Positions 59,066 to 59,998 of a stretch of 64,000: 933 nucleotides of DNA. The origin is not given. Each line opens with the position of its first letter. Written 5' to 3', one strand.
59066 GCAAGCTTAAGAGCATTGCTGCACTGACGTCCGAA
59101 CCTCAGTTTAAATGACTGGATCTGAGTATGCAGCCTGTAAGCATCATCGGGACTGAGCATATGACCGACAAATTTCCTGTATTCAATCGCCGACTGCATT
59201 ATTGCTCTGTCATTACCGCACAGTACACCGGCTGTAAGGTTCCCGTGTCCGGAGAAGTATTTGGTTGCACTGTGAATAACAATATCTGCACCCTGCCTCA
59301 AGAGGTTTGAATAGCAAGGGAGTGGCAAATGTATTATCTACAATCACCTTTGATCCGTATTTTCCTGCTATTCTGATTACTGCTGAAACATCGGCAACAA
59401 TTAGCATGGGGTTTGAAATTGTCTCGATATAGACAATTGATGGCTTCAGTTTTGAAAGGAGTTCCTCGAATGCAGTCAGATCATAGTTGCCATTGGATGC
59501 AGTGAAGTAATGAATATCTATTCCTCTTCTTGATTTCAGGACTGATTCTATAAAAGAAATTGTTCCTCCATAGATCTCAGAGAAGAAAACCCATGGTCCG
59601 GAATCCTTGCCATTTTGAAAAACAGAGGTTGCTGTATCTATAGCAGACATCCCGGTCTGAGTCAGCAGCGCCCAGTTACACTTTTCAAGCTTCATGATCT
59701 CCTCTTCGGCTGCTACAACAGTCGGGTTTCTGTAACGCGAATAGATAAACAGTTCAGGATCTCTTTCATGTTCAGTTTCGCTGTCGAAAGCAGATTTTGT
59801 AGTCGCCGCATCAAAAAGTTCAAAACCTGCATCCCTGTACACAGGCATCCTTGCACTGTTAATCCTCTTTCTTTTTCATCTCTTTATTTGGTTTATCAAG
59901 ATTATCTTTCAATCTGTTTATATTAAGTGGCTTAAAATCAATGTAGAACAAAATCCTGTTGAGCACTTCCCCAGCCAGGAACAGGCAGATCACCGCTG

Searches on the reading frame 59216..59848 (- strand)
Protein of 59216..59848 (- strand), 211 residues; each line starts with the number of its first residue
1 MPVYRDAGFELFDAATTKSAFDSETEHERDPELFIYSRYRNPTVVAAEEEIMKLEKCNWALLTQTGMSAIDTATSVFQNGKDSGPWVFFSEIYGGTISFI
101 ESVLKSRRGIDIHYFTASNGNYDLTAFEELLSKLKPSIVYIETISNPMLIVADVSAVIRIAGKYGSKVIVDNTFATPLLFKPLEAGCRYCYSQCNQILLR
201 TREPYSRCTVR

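Call 73: search_protein_families(library=pfam, proteins=[window:59216-59848:-], max_evalue=0.0001)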
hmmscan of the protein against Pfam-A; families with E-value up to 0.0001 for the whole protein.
window:59216-59848:- (211 aa): 2 families
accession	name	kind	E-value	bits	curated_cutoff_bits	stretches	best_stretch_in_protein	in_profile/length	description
PF01053.26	Cys_Met_Meta_PP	-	7.8e-36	123.9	27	1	20-187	29-189/381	Cys/Met metabolism PLP-dependent enzyme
PF00266.25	Aminotran_5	-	7.5e-05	22.3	21.5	1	104-172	108-176/371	Aminotransferase class-V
